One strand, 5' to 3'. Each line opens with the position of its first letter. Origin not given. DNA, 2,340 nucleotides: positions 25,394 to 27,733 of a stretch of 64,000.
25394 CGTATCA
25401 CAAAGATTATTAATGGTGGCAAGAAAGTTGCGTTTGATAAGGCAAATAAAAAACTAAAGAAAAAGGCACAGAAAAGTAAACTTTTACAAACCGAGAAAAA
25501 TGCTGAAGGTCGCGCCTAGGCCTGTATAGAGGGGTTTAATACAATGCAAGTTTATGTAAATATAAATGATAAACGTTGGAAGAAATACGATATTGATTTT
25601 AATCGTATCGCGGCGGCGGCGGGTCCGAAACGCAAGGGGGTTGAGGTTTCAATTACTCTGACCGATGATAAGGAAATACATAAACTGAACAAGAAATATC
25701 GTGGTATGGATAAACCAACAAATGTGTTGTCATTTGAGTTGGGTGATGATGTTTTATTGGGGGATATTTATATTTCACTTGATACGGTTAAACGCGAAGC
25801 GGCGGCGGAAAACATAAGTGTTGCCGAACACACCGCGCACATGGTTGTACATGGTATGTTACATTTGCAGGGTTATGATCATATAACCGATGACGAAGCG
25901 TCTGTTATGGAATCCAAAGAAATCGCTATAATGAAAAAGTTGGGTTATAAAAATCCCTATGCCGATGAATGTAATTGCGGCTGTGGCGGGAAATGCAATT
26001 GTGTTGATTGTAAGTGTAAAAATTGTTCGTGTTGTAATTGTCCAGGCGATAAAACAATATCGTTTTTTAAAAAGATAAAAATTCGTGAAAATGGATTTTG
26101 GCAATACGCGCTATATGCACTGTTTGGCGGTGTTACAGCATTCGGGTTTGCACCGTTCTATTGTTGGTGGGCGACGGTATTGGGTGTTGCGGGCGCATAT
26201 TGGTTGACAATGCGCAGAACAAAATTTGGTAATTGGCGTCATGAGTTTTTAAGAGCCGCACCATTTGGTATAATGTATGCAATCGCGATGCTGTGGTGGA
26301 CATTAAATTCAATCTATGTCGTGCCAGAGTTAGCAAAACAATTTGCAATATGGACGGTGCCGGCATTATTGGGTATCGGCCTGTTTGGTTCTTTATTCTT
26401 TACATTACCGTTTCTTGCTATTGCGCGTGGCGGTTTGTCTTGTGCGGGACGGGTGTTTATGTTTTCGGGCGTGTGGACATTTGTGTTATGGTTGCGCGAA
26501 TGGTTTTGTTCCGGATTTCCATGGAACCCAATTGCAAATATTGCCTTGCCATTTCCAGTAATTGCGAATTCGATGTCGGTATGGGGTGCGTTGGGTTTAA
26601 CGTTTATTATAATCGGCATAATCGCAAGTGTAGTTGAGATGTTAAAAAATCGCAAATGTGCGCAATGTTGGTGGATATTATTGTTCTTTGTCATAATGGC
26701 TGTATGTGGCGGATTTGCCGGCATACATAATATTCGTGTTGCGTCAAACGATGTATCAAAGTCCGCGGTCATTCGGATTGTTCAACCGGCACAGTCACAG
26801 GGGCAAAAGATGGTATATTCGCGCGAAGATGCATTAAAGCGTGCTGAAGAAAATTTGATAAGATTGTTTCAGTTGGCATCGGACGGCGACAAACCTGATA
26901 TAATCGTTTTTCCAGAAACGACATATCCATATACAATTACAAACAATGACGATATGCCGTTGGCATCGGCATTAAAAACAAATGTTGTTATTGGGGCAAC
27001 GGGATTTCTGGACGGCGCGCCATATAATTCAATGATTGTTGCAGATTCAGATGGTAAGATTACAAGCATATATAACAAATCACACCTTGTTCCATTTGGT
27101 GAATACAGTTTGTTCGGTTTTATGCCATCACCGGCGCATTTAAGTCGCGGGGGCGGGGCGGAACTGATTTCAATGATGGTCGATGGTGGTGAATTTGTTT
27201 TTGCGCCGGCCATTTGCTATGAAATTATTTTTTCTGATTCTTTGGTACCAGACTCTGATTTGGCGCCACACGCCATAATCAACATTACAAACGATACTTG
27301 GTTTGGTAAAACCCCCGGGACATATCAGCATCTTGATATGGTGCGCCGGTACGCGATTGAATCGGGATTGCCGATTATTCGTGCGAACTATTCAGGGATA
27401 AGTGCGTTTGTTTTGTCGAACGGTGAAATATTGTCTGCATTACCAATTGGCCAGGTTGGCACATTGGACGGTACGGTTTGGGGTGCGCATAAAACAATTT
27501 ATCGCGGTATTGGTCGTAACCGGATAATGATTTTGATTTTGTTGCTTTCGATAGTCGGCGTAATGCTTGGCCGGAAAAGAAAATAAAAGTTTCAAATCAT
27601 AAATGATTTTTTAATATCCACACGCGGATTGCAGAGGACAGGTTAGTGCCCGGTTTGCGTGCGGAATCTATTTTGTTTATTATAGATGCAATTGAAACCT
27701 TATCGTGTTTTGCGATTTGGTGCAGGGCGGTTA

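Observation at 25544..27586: Single ORF fusing YbeY (rRNA maturation RNase) to apolipoprotein N-acyltransferase Lnt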

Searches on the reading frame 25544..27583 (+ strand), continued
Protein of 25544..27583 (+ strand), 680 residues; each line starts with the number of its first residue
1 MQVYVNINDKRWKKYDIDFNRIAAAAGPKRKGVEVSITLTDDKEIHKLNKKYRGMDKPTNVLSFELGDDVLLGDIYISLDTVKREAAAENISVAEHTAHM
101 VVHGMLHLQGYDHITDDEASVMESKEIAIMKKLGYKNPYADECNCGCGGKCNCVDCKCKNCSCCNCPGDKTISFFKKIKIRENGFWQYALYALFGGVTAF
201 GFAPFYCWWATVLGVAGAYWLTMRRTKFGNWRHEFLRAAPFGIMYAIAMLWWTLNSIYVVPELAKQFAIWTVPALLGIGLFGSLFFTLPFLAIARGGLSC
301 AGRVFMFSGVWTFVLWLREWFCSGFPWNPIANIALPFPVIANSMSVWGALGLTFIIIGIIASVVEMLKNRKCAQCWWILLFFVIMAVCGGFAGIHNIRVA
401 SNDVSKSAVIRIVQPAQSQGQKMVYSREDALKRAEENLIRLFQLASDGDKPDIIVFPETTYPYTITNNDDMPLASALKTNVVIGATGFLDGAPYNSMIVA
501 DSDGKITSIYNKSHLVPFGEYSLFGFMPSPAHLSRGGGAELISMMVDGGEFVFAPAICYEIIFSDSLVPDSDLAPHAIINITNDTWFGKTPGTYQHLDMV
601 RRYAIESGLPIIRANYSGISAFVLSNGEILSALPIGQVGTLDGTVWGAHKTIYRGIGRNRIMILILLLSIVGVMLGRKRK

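Call 55: find_homologous_proteins(query=P0145, max_evalue=1e-20)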
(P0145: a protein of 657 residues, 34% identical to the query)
Query P0145 (657 aa): 383 proteins with E <= 1e-20 among 8000 candidates; the best 120 are listed.
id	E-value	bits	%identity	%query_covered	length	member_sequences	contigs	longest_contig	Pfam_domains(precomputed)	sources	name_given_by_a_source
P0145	0.0e+0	1471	100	100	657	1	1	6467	PF20154.5,PF02130.25,PF00795.28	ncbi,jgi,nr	ncbi:MAG: apolipoprotein N-acyltransferase [Rickettsiales bacterium]|jgi:apolipoprotein N-acyltransf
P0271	1.0e-131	459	46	74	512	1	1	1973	PF20154.5,PF00795.28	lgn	-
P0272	7.9e-114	400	45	74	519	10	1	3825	PF20154.5,PF00795.28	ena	-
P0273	1.2e-107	379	45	69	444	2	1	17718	PF20154.5,PF00795.28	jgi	jgi:apolipoprotein N-acyltransferase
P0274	3.2e-97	345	40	74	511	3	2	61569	PF20154.5,PF00795.28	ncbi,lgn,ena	-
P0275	1.2e-81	293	41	70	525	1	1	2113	PF20154.5,PF00795.28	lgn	-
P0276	1.8e-81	293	34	93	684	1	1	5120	PF20154.5,PF02130.25,PF00795.28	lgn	-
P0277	5.7e-79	284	36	84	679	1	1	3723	PF20154.5,PF02130.25,PF00795.28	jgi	jgi:apolipoprotein N-acyltransferase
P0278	8.9e-79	284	33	90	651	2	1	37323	PF20154.5,PF02130.25,PF00795.28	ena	-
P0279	3.1e-76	275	33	94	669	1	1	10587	PF20154.5,PF02130.25,PF00795.28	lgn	-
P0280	5.3e-76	275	32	91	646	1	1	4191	PF20154.5,PF02130.25,PF00795.28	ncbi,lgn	-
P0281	5.7e-75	271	31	94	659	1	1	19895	PF20154.5,PF02130.25,PF00795.28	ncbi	-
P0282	1.1e-74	270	33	88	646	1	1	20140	PF20154.5,PF02130.25,PF00795.28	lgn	-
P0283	6.6e-74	268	33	88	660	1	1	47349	PF20154.5,PF02130.25,PF00795.28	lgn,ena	-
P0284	9.8e-74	267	32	92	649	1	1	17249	PF20154.5,PF02130.25,PF00795.28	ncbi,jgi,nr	ncbi:MAG: apolipoprotein N-acyltransferase [Rickettsiales bacterium]|jgi:apolipoprotein N-acyltransf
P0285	1.0e-73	267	31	94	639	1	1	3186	PF20154.5,PF02130.25,PF00795.28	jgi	jgi:apolipoprotein N-acyltransferase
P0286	2.1e-73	266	31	93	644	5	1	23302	PF20154.5,PF02130.25,PF00795.28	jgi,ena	-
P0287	5.5e-73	265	31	86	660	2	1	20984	PF20154.5,PF02130.25,PF00795.28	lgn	-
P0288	5.7e-73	265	35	85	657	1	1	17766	PF20154.5,PF02130.25,PF00795.28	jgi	jgi:apolipoprotein N-acyltransferase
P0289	1.3e-72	263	31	94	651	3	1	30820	PF20154.5,PF02130.25,PF00795.28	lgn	-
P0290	2.3e-72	263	31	94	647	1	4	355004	PF20154.5,PF02130.25,PF00795.28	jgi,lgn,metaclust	metaclust:\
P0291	1.4e-71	260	31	91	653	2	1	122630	PF20154.5,PF02130.25,PF00795.28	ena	-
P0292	1.9e-71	259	33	94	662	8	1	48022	PF20154.5,PF02130.25,PF00795.28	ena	-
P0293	2.9e-71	259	32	89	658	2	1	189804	PF20154.5,PF02130.25,PF00795.28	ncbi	-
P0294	3.3e-71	259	30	96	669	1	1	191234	PF20154.5,PF02130.25,PF00795.28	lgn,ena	-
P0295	4.8e-71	258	31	88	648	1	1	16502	PF20154.5,PF02130.25,PF00795.28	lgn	-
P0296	7.3e-71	258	31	89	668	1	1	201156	PF20154.5,PF02130.25,PF00795.28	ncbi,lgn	-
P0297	1.4e-70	257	33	88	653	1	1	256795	PF20154.5,PF02130.25,PF00795.28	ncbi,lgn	-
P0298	3.6e-70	255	33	94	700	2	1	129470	PF20154.5,PF02130.25,PF00795.28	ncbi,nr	ncbi:MAG: apolipoprotein N-acyltransferase [Alphaproteobacteria bacterium]|nr:apolipoprotein N-acylt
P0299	7.5e-70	254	31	94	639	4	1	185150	PF20154.5,PF02130.25,PF00795.28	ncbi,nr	ncbi:MAG: apolipoprotein N-acyltransferase [Alphaproteobacteria bacterium]|nr:apolipoprotein N-acylt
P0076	1.0e-69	254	34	89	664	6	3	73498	PF20154.5,PF02130.25,PF00795.28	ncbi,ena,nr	ncbi:MAG: apolipoprotein N-acyltransferase [Alphaproteobacteria bacterium]|nr:apolipoprotein N-acylt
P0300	1.1e-69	254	32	86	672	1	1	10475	PF20154.5,PF02130.25,PF00795.28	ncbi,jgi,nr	ncbi:MAG: apolipoprotein N-acyltransferase [Rickettsiales bacterium]|jgi:apolipoprotein N-acyltransf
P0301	1.1e-69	254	33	94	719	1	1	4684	PF20154.5,PF02130.25,PF00795.28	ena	-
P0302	1.6e-69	253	34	86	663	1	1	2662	PF20154.5,PF02130.25,PF00795.28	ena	-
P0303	1.8e-69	253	38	67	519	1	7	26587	PF20154.5,PF00795.28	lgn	-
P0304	2.7e-69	252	34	85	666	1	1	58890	PF20154.5,PF02130.25,PF00795.28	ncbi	-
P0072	3.0e-69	252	33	94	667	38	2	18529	PF20154.5,PF02130.25,PF00795.28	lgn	-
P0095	7.3e-69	251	32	85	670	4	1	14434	PF20154.5,PF02130.25,PF00795.28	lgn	-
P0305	9.2e-69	251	30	92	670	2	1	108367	PF20154.5,PF02130.25,PF00795.28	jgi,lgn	jgi:apolipoprotein N-acyltransferase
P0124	9.8e-69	251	31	94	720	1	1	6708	PF20154.5,PF02130.25,PF00795.28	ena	-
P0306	1.0e-68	250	38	69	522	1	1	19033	PF20154.5,PF00795.28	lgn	-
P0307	1.2e-68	250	30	93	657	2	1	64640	PF20154.5,PF02130.25,PF00795.28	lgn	-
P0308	1.5e-68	250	31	95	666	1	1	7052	PF20154.5,PF02130.25,PF00795.28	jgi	jgi:apolipoprotein N-acyltransferase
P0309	1.5e-68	250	31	93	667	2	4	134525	PF20154.5,PF02130.25,PF00795.28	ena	-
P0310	1.8e-68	250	34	95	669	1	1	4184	PF20154.5,PF02130.25,PF00795.28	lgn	-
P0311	2.6e-68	249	55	16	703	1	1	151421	PF20154.5,PF02130.25,PF00795.28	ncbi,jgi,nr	ncbi:MAG: apolipoprotein N-acyltransferase [Rickettsiales bacterium]|jgi:apolipoprotein N-acyltransf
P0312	4.9e-68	248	33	89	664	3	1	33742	PF20154.5,PF02130.25,PF00795.28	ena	-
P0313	4.9e-68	248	34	89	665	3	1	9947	PF20154.5,PF02130.25,PF00795.28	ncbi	-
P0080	1.0e-67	247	33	93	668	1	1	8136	PF20154.5,PF02130.25,PF00795.28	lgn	-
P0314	1.1e-67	247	31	93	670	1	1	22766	PF20154.5,PF02130.25,PF00795.28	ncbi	-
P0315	1.2e-67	247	30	94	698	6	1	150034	PF20154.5,PF02130.25,PF00795.28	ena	-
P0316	1.2e-67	247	31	93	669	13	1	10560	PF20154.5,PF02130.25,PF00795.28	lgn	-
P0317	1.8e-67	246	33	96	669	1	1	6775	PF20154.5,PF02130.25,PF00795.28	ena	-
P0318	3.6e-67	245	33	85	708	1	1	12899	PF20154.5,PF02130.25,PF00795.28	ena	-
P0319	4.1e-67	245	34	85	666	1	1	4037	PF20154.5,PF02130.25,PF00795.28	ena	-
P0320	1.4e-66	243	33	89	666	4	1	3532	PF20154.5,PF02130.25,PF00795.28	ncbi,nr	ncbi:MAG: apolipoprotein N-acyltransferase [Alphaproteobacteria bacterium]|nr:apolipoprotein N-acylt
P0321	1.9e-66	243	32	90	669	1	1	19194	PF20154.5,PF02130.25,PF00795.28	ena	-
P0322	2.0e-66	243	32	96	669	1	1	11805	PF20154.5,PF02130.25,PF00795.28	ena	-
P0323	2.3e-66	243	37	73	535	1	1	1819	PF20154.5,PF00795.28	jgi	jgi:apolipoprotein N-acyltransferase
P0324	2.4e-66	243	31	95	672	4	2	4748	PF20154.5,PF02130.25,PF00795.28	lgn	-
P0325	4.3e-66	242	31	88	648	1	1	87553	PF20154.5,PF02130.25,PF00795.28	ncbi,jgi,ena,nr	ncbi:MAG: apolipoprotein N-acyltransferase [Alphaproteobacteria bacterium]|nr:apolipoprotein N-acylt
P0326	8.4e-66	241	32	92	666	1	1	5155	PF20154.5,PF02130.25,PF00795.28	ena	-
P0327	9.3e-66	241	39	68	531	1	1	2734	PF20154.5,PF00795.28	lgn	-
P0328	1.1e-65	241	30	88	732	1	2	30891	PF20154.5,PF02130.25,PF00795.28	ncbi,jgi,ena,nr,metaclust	ncbi:MAG: apolipoprotein N-acyltransferase [Proteobacteria bacterium]|nr:apolipoprotein N-acyltransf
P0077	1.2e-65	240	32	91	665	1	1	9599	PF20154.5,PF02130.25,PF00795.28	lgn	-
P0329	1.5e-65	240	32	93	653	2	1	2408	PF20154.5,PF02130.25,PF00795.28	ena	-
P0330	1.6e-65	240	31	96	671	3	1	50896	PF20154.5,PF02130.25,PF00795.28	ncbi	-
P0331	2.7e-65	239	39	66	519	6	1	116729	PF20154.5,PF00795.28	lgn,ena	-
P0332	1.9e-64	236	31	91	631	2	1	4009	PF20154.5,PF02130.25,PF00795.28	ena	-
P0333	4.3e-64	235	32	93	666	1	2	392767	PF20154.5,PF02130.25,PF00795.28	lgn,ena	-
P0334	4.9e-64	235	32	93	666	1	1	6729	PF20154.5,PF02130.25,PF00795.28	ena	-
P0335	5.3e-64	235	33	93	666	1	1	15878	PF20154.5,PF02130.25,PF00795.28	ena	-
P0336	6.0e-64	235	33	93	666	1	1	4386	PF20154.5,PF02130.25,PF00795.28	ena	-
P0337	6.4e-64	235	32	93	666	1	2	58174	PF20154.5,PF02130.25,PF00795.28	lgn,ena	-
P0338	7.2e-64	234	33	93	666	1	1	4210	PF20154.5,PF02130.25,PF00795.28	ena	-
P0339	7.4e-64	234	32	93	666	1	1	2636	PF20154.5,PF02130.25,PF00795.28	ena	-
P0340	1.2e-63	234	32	93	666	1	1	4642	PF20154.5,PF02130.25,PF00795.28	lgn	-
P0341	1.2e-63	234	32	93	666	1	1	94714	PF20154.5,PF02130.25,PF00795.28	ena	-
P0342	1.4e-63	234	33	89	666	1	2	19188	PF20154.5,PF02130.25,PF00795.28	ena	-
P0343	1.5e-63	233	37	69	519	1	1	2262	PF20154.5,PF00795.28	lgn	-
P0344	1.5e-63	233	32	93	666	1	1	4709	PF20154.5,PF02130.25,PF00795.28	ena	-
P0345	1.6e-63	233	32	93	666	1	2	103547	PF20154.5,PF02130.25,PF00795.28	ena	-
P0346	2.1e-63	233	32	92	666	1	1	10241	PF20154.5,PF02130.25,PF00795.28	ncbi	-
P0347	2.4e-63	233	40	58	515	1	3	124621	PF20154.5,PF00795.28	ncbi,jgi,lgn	ncbi:MAG: apolipoprotein N-acyltransferase [Paracoccaceae bacterium]|jgi:apolipoprotein N-acyltransf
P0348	2.6e-63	233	32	93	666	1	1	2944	PF20154.5,PF02130.25,PF00795.28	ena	-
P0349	2.8e-63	233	32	93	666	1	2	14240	PF20154.5,PF02130.25,PF00795.28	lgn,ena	-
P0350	2.8e-63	233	32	93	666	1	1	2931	PF20154.5,PF02130.25,PF00795.28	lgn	-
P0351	3.0e-63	232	32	93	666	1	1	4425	PF20154.5,PF02130.25,PF00795.28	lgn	-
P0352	3.8e-63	232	32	93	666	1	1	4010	PF20154.5,PF02130.25,PF00795.28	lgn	-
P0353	5.3e-63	232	32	93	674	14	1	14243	PF20154.5,PF02130.25,PF00795.28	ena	-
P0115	6.2e-63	231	32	93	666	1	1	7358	PF20154.5,PF02130.25,PF00795.28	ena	-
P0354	1.6e-62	230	40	60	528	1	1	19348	PF20154.5,PF00795.28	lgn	-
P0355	2.0e-62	230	41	62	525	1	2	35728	PF20154.5,PF00795.28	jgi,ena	jgi:apolipoprotein N-acyltransferase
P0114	2.6e-62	229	32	93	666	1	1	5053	PF20154.5,PF02130.25,PF00795.28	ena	-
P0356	2.6e-62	229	30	94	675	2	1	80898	PF20154.5,PF02130.25,PF00795.28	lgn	-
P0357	3.4e-62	229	32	89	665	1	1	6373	PF20154.5,PF02130.25,PF00795.28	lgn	-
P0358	1.0e-61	227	32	92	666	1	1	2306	PF20154.5,PF02130.25,PF00795.28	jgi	jgi:apolipoprotein N-acyltransferase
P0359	5.4e-61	225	42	54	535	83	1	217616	PF20154.5,PF00795.28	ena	-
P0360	6.5e-61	225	32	89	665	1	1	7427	PF20154.5,PF02130.25,PF00795.28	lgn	-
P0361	7.6e-61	224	37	65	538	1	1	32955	PF20154.5,PF00795.28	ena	-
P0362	1.1e-60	224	39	62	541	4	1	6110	PF20154.5,PF00795.28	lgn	-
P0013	1.4e-60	224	30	88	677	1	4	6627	PF20154.5,PF02130.25,PF00795.28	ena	-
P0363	1.8e-60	223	30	93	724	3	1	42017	PF20154.5,PF02130.25,PF00795.28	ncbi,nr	ncbi:MAG: apolipoprotein N-acyltransferase [Alphaproteobacteria bacterium]|nr:apolipoprotein N-acylt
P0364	2.5e-60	223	40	55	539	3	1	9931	PF20154.5,PF00795.28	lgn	-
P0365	8.4e-60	221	36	65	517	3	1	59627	PF20154.5,PF00795.28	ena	-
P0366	1.3e-59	220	37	67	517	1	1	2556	PF20154.5,PF00795.28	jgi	jgi:apolipoprotein N-acyltransferase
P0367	2.6e-59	219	36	69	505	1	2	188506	PF20154.5,PF00795.28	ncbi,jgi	jgi:apolipoprotein N-acyltransferase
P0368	4.1e-59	219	39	53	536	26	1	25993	PF20154.5,PF00795.28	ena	-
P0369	4.3e-59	219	37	60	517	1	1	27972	PF20154.5,PF00795.28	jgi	jgi:apolipoprotein N-acyltransferase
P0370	4.7e-59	219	37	67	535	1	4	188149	PF20154.5,PF00795.28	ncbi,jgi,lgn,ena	-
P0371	5.5e-59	218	34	68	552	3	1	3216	PF20154.5,PF00795.28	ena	-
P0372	5.9e-59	218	39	60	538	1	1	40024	PF20154.5,PF00795.28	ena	-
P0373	6.2e-59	218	30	97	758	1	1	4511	PF20154.5,PF02130.25,PF00795.28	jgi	jgi:apolipoprotein N-acyltransferase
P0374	7.3e-59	218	35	71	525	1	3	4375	PF20154.5,PF00795.28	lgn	-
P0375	7.5e-59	218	40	55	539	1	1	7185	PF20154.5,PF00795.28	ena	-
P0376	7.6e-59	218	38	59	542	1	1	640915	PF20154.5,PF00795.28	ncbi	-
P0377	1.0e-58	217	39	56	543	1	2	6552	PF20154.5,PF00795.28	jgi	jgi:apolipoprotein N-acyltransferase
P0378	1.3e-58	217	35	70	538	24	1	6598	PF20154.5,PF00795.28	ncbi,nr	ncbi:MAG TPA: apolipoprotein N-acyltransferase [Skermanella sp.]|nr:apolipoprotein N-acyltransferase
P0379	1.4e-58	217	39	56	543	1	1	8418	PF20154.5,PF00795.28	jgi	jgi:apolipoprotein N-acyltransferase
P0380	1.5e-58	217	36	69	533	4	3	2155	PF20154.5,PF00795.28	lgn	-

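Call 61: fold_search(model_id=the predicted structure, library=pdb)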
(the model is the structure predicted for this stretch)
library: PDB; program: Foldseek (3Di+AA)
matches with E <= 10: 365; with E <= 0.001: 189
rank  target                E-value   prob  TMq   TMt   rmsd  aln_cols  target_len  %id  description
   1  6nwr_A                1.2e-23  1.00  0.57  0.77   4.5       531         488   22  Thioester acyl-intermediate of Apolipoprotein N-acyltransferase (Lnt) (released 2020-01-29)
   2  8aq2                  2.0e-23  1.00  0.60  0.77   3.9       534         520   24  In meso structure of the membrane integral lipoprotein N-acyltransferase Lnt from P. aeruginosa covalently linked with T (released 2023-07-12)
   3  8b0o                  2.6e-23  1.00  0.57  0.75   4.1       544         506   21  Cryo-EM structure apolipoprotein N-acyltransferase Lnt from E.coli in complex with FP3 (released 2023-07-12)
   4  8b0p_A                2.9e-23  1.00  0.57  0.75   4.4       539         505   22  Cryo-EM structure of apolipoprotein N-acyltransferase Lnt from E. coli in complex with Pam3 (released 2023-07-12)
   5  5n6m                  4.0e-23  1.00  0.57  0.78   4.2       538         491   24  Structure of the membrane integral lipoprotein N-acyltransferase Lnt from P. aeruginosa (released 2017-07-12)
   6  8q2p                  4.0e-23  1.00  0.59  0.76   4.4       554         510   22  Structure of the membrane integral lipoprotein N-acyltransferase Lnt from E. coli by using Se-MAG for the the lipid cubi (released 2024-05-15)
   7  8b0n                  4.4e-23  1.00  0.59  0.77   4.2       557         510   22  Cryo-EM structure of apolipoprotein N-acyltransferase Lnt from E. coli in complex with Lyso-PE (released 2023-07-12)
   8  8aq4                  4.9e-23  1.00  0.57  0.74   4.7       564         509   21  In surfo structure of the membrane integral lipoprotein N-acyltransferase Lnt from E. coli in complex with TITC and lyso (released 2023-07-12)
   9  6q3a                  5.4e-23  1.00  0.60  0.80   3.9       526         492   22  Apo form of Apolipoprotein N-acyltransferase (Lnt) (released 2019-12-18)
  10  8rqr                  6.2e-23  1.00  0.59  0.76   4.5       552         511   21  In meso structure of apolipoprotein N-acyltransferase, Lnt, from Escherichia coli in 7.10 monoacylglycerol (released 2024-04-03)
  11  5n6h_B                6.5e-23  1.00  0.60  0.80   3.9       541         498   22  Structure of the membrane integral lipoprotein N-acyltransferase Lnt from E. coli (released 2017-07-12)
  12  8aq3                  6.8e-23  1.00  0.58  0.75   4.3       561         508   21  In surfo structure of the membrane integral lipoprotein N-acyltransferase Lnt from E. coli in complex with PE (released 2023-07-12)
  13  5n6h_A                7.5e-23  1.00  0.60  0.79   3.7       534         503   21  Structure of the membrane integral lipoprotein N-acyltransferase Lnt from E. coli (released 2017-07-12)
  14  8b0l                  7.8e-23  1.00  0.59  0.77   4.2       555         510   22  Cryo-EM structure of apolipoprotein N-acyltransferase Lnt from E. coli in complex with PE (released 2023-07-12)
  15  5xhq_B                7.8e-23  1.00  0.55  0.75   4.9       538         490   22  Apolipoprotein N-acyl Transferase (released 2017-07-26)
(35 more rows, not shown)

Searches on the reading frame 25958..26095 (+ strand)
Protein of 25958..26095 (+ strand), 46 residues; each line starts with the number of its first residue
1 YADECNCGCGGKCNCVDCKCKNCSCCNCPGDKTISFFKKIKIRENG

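Call 59: search_protein_families(library=pfam, proteins=[window:25958-26095:+], max_evalue=10)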
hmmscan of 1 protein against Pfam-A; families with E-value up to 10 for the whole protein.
seq(46 aa): 0 families
